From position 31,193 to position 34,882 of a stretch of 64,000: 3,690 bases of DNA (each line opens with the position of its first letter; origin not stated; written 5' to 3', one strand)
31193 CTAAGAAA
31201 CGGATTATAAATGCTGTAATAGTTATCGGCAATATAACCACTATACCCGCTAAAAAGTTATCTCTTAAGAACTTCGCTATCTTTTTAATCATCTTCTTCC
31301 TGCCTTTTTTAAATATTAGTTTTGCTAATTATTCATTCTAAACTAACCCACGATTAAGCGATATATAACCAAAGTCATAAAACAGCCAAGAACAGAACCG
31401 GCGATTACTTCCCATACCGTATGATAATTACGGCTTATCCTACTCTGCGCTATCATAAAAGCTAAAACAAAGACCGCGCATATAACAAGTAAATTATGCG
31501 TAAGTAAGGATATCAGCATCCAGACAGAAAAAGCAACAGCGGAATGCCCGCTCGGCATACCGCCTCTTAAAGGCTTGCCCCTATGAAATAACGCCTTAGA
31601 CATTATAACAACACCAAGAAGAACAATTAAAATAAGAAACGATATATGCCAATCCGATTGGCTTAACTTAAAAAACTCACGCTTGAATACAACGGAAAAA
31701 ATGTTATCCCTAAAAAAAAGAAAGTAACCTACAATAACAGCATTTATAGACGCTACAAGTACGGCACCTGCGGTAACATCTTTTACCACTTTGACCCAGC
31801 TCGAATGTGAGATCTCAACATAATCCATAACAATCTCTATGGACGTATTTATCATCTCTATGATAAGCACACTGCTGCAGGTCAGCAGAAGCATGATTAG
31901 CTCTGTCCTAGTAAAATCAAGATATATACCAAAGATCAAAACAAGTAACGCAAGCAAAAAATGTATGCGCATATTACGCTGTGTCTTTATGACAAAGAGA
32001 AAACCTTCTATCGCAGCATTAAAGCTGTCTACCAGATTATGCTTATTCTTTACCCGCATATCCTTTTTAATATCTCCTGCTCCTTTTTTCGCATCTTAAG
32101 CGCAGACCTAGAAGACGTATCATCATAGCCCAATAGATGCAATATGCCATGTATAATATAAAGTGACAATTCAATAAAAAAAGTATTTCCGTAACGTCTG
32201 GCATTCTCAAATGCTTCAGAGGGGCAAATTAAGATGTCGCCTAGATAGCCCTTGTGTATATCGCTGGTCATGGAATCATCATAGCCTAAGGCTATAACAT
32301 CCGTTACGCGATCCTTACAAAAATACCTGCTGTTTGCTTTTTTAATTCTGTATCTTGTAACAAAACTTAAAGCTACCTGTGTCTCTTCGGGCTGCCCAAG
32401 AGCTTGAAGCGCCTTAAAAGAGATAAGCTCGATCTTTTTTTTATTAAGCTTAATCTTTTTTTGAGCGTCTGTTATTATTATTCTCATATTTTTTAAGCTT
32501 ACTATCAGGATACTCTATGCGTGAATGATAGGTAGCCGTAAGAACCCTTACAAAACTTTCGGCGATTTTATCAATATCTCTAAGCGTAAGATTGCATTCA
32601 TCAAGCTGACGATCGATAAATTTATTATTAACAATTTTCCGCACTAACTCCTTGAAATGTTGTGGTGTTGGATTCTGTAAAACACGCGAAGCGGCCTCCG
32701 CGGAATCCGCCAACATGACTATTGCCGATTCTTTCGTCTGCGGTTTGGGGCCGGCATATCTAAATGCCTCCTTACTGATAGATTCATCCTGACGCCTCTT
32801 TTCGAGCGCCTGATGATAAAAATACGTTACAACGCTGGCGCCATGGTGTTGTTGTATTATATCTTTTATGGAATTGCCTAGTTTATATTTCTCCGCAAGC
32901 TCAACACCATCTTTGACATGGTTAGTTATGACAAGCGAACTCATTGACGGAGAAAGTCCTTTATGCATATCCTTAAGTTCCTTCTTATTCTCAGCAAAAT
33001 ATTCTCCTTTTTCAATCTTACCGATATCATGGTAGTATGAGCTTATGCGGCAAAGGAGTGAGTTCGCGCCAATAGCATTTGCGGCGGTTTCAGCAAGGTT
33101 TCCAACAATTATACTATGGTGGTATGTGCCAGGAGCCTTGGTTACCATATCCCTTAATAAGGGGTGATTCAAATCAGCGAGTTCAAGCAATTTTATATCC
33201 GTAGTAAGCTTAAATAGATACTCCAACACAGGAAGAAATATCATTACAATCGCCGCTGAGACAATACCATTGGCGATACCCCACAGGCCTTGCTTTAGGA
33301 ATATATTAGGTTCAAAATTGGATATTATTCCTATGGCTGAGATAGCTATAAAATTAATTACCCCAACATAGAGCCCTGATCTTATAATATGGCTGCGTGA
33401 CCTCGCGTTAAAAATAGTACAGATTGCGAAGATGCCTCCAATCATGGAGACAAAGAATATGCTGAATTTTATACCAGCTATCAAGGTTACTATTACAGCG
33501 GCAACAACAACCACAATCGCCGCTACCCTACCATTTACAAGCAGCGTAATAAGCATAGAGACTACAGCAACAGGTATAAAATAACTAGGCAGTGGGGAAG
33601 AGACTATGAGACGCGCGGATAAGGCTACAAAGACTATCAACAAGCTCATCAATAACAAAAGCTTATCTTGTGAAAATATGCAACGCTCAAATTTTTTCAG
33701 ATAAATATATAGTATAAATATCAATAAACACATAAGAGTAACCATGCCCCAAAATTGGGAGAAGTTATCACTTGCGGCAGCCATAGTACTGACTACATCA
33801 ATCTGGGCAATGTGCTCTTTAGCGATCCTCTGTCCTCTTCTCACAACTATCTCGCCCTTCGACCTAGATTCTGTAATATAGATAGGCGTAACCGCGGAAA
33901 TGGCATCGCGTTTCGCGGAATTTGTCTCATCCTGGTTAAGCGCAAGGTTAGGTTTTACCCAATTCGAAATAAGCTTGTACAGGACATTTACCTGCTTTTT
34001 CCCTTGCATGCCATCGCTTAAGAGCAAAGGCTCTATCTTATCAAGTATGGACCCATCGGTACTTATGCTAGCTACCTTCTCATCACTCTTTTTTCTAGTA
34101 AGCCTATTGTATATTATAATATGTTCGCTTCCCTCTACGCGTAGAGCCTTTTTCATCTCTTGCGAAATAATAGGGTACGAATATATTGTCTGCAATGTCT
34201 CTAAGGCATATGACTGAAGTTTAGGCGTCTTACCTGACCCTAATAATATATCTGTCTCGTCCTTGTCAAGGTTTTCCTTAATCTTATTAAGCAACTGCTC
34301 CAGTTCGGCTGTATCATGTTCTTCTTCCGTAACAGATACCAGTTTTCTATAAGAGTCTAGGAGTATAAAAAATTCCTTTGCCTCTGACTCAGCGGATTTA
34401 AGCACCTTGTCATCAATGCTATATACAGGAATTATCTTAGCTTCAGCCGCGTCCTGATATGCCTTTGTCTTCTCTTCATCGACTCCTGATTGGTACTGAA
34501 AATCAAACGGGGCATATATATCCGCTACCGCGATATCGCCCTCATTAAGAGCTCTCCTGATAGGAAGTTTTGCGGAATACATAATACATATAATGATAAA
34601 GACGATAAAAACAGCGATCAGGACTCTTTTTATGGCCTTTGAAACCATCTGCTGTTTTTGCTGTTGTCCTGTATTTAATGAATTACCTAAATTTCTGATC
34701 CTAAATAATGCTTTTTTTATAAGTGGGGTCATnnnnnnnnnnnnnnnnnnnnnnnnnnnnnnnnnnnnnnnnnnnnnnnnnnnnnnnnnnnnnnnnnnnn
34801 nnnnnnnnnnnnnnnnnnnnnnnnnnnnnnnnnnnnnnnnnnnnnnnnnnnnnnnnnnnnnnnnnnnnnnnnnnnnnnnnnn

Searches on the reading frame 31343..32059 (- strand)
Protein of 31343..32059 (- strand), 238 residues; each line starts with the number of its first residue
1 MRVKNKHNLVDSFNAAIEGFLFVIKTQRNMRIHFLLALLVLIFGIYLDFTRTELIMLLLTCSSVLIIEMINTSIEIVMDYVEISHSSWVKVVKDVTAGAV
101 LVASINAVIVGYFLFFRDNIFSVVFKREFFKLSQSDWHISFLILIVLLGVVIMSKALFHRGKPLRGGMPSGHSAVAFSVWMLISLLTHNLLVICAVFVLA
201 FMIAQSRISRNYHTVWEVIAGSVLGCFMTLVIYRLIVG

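Call 51: search_protein_families(library=pfam, proteins=[window:31343-32059:-])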
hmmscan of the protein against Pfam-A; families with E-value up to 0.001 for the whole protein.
window:31343-32059:- (238 aa): 2 families
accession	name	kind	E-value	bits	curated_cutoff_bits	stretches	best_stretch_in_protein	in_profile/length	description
PF01219.24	DAGK_prokar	-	7.7e-29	100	22.3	1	15-115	2-102/102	Prokaryotic diacylglycerol kinase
PF01569.27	PAP2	-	3.2e-13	50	27.2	1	165-235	48-124/130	PAP2 superfamily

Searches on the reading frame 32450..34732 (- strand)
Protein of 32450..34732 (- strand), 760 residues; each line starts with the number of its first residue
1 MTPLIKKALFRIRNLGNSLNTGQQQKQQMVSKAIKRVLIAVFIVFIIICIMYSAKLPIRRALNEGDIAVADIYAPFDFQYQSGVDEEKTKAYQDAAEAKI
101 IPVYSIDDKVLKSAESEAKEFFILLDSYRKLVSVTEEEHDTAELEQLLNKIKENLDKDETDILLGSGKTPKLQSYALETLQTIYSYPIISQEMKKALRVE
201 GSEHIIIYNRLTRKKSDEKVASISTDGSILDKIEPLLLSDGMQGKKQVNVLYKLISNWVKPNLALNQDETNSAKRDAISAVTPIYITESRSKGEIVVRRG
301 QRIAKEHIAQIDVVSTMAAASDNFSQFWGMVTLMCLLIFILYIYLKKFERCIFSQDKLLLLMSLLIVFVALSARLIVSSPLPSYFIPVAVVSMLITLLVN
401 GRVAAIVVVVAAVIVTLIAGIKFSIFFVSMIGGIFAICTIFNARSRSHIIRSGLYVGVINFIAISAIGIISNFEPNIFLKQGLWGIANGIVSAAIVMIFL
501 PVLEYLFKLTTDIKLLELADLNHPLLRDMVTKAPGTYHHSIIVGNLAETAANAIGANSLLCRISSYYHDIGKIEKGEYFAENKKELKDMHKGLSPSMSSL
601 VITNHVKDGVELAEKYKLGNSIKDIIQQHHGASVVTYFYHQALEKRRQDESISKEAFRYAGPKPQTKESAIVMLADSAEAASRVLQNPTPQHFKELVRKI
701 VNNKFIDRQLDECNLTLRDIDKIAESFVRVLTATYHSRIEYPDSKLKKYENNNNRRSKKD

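Call 14: find_homologous_proteins(query=window:32450-34732:-)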
Query window:32450-34732:- (760 aa): 71 proteins with E <= 0.001 among 8000 candidates.
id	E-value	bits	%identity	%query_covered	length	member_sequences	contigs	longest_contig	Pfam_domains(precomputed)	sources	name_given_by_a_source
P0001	0.0e+0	1650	100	100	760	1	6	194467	PF07698.18,PF07697.17,PF01966.29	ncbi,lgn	-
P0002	0.0e+0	1541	93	100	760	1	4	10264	PF07698.18,PF07697.17,PF01966.29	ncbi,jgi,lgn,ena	-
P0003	0.0e+0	1403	84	100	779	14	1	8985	PF07698.18,PF07697.17,PF01966.29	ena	-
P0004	0.0e+0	1285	77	100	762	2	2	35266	PF07698.18,PF07697.17,PF01966.29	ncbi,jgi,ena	-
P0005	0.0e+0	1276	76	99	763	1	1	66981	PF07698.18,PF07697.17,PF01966.29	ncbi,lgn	-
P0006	0.0e+0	1221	75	100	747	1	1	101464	PF07698.18,PF07697.17,PF01966.29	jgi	jgi:putative nucleotidyltransferase with HDIG domain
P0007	0.0e+0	1103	64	100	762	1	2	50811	PF07698.18,PF07697.17,PF01966.29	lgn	-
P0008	3.2e-280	950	57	99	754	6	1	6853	PF07698.18,PF07697.17,PF01966.29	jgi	jgi:cyclic-di-AMP phosphodiesterase PgpH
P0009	1.2e-276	938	56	99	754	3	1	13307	PF07698.18,PF07697.17,PF01966.29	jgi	jgi:cyclic-di-AMP phosphodiesterase PgpH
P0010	4.6e-274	929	55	99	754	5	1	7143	PF07698.18,PF07697.17,PF01966.29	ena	-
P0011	7.4e-271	919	57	100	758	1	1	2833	PF07698.18,PF07697.17,PF01966.29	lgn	-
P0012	4.0e-270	916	56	100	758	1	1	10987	PF07698.18,PF07697.17,PF01966.29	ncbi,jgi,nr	ncbi:MAG: HDIG domain-containing protein [Candidatus Omnitrophica bacterium]|nr:HDIG domain-containi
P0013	2.4e-269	914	56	100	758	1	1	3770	PF07698.18,PF07697.17,PF01966.29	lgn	-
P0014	2.3e-268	910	54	99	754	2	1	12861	PF07698.18,PF07697.17,PF01966.29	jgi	jgi:cyclic-di-AMP phosphodiesterase PgpH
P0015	1.0e-260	885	54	100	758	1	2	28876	PF07698.18,PF07697.17,PF01966.29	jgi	-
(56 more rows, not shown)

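Call 33: find_encoding_contigs(protein=P0002, flank=3000, max_places=2)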
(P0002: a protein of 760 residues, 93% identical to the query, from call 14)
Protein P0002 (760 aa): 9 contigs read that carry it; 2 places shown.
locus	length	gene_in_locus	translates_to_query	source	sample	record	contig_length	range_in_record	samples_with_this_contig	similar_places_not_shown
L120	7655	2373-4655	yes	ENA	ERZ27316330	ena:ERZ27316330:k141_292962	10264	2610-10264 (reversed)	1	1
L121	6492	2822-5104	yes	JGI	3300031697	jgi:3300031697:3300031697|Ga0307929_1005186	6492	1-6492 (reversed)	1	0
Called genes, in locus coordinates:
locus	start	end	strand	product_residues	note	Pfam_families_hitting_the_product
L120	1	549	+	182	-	?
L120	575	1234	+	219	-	PF01476:LysM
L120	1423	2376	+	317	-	PF02562:PhoH, PF13245:AAA_19 (weak), PF13604:AAA_30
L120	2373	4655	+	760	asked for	PF07697:7TMR-HDED, PF07698:7TM-7TMR_HD, PF01966:HD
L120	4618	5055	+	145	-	PF02130:YbeY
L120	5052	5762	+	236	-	PF01219:DAGK_prokar, PF01569:PAP2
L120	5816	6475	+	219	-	PF04367:DUF502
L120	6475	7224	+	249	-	PF11967:RecO_N, PF02565:RecO_C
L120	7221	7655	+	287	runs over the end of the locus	PF02091:tRNA-synt_2e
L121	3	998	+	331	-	?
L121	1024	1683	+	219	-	PF01476:LysM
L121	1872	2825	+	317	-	PF02562:PhoH, PF13245:AAA_19 (weak), PF13604:AAA_30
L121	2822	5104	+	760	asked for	PF07697:7TMR-HDED, PF07698:7TM-7TMR_HD, PF01966:HD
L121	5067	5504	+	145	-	PF02130:YbeY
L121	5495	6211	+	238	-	PF01219:DAGK_prokar, PF01569:PAP2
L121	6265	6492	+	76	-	?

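Call 34: find_encoding_contigs(protein=P0003, flank=3000, max_places=2)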
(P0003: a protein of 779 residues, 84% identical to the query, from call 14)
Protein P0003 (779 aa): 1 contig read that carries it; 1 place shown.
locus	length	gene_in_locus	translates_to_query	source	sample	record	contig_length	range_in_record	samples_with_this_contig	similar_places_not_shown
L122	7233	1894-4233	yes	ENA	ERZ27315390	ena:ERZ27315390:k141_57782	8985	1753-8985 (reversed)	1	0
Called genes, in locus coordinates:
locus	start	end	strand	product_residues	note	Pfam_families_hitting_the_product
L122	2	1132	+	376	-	?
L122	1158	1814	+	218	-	PF01476:LysM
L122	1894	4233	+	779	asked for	PF07697:7TMR-HDED, PF07698:7TM-7TMR_HD, PF01966:HD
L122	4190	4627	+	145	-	PF02130:YbeY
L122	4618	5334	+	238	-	PF01219:DAGK_prokar, PF01569:PAP2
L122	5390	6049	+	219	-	PF04367:DUF502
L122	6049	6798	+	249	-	PF11967:RecO_N, PF02565:RecO_C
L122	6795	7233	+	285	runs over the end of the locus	PF02091:tRNA-synt_2e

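Call 35: find_encoding_contigs(protein=P0004, flank=3000, max_places=2)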
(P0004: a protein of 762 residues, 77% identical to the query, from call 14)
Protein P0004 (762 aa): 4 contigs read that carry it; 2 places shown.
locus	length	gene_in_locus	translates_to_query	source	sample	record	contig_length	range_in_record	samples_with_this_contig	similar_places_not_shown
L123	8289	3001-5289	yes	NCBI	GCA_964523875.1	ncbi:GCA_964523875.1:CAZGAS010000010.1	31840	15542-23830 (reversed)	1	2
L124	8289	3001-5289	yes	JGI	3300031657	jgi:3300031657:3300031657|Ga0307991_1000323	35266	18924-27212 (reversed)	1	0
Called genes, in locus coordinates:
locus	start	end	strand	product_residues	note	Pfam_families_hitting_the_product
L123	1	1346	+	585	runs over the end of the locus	PF01336:tRNA_anti-codon, PF00152:tRNA-synt_2, PF02938:GAD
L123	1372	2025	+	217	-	PF01476:LysM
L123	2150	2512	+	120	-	PF02562:PhoH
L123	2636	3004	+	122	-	PF02562:PhoH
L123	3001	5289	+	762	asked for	PF07697:7TMR-HDED, PF07698:7TM-7TMR_HD, PF01966:HD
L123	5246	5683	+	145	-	PF02130:YbeY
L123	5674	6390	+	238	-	PF01219:DAGK_prokar, PF01569:PAP2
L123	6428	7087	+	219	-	PF04367:DUF502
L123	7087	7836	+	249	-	PF11967:RecO_N, PF02565:RecO_C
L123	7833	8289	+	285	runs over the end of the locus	PF02091:tRNA-synt_2e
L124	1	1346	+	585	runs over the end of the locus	PF01336:tRNA_anti-codon, PF00152:tRNA-synt_2, PF02938:GAD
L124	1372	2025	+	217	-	PF01476:LysM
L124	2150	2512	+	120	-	PF02562:PhoH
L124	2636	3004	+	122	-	PF02562:PhoH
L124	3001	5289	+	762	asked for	PF07697:7TMR-HDED, PF07698:7TM-7TMR_HD, PF01966:HD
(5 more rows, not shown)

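Call 51: search_protein_families(library=pfam, proteins=[window:32450-34732:-])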
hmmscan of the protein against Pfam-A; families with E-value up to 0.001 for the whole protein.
window:32450-34732:- (760 aa): 3 families
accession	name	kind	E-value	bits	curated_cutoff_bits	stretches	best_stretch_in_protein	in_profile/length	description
PF07698.17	7TM-7TMR_HD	-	1.5e-34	120.1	29.4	1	327-511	4-190/190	7TM receptor with intracellular HD hydrolase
PF07697.16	7TMR-HDED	-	2.8e-30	106.4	27.6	1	64-312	2-218/224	7TM-HD extracellular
PF01966.28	HD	-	2.7e-16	60.3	22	1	536-680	1-115/116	HD domain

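Call 64: find_encoding_contigs(protein=P0005, flank=3500, max_places=1)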
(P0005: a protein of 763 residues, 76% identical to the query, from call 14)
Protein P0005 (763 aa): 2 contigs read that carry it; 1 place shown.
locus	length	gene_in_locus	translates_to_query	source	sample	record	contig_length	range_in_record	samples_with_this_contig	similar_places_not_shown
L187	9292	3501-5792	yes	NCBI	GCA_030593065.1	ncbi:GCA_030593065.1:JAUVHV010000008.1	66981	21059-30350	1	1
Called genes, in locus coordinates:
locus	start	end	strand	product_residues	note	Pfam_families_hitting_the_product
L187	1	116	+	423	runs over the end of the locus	PF13393:tRNA-synt_His, PF00587:tRNA-synt_2b, PF03129:HGTP_anticodon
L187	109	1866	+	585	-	PF01336:tRNA_anti-codon, PF00152:tRNA-synt_2, PF02938:GAD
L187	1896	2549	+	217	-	PF01476:LysM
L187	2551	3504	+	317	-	PF02562:PhoH, PF13245:AAA_19, PF13604:AAA_30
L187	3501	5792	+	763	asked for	PF07697:7TMR-HDED, PF07698:7TM-7TMR_HD, PF01966:HD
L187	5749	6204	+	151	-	PF02130:YbeY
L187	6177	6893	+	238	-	PF01219:DAGK_prokar, PF01569:PAP2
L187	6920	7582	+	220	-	PF04367:DUF502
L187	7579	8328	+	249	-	PF11967:RecO_N, PF02565:RecO_C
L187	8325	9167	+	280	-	PF02091:tRNA-synt_2e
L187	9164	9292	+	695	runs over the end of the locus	PF02092:tRNA_synt_2f, PF05746:DALR_1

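Call 65: find_encoding_contigs(protein=P0006, flank=3500, max_places=1)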
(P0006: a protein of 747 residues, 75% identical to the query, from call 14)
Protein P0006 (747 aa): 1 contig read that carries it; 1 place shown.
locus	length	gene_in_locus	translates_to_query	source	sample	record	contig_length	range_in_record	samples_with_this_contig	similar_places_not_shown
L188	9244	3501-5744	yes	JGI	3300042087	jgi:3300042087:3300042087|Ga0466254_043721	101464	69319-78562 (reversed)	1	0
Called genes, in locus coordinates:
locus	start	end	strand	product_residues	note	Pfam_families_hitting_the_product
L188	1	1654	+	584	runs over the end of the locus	PF01336:tRNA_anti-codon, PF00152:tRNA-synt_2, PF02938:GAD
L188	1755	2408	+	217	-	PF01476:LysM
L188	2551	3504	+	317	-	PF02562:PhoH, PF13245:AAA_19 (weak), PF13604:AAA_30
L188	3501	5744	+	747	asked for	PF07697:7TMR-HDED, PF07698:7TM-7TMR_HD, PF01966:HD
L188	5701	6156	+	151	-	PF02130:YbeY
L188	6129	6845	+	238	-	PF01219:DAGK_prokar, PF01569:PAP2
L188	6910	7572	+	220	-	PF04367:DUF502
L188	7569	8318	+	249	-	PF11967:RecO_N, PF02565:RecO_C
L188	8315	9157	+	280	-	PF02091:tRNA-synt_2e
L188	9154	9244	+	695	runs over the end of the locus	PF02092:tRNA_synt_2f, PF05746:DALR_1 (weak)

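Call 66: find_encoding_contigs(protein=P0007, flank=3500, max_places=1)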
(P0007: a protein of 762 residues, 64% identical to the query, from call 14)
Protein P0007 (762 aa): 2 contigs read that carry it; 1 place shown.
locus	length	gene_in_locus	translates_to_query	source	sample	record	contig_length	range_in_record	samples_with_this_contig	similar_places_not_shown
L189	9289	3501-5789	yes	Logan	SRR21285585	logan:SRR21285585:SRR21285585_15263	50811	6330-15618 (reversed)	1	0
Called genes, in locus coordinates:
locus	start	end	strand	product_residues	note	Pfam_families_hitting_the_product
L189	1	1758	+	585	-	PF01336:tRNA_anti-codon, PF00152:tRNA-synt_2, PF02938:GAD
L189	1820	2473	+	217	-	PF01476:LysM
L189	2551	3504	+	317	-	PF02562:PhoH, PF13245:AAA_19, PF13604:AAA_30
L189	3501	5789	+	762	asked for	PF07697:7TMR-HDED, PF07698:7TM-7TMR_HD, PF01966:HD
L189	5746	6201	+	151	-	PF02130:YbeY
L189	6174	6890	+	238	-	PF01219:DAGK_prokar, PF01569:PAP2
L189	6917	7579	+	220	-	PF04367:DUF502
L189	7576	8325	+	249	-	PF11967:RecO_N, PF02565:RecO_C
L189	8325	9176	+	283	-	PF02091:tRNA-synt_2e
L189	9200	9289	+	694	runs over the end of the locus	PF02092:tRNA_synt_2f, PF05746:DALR_1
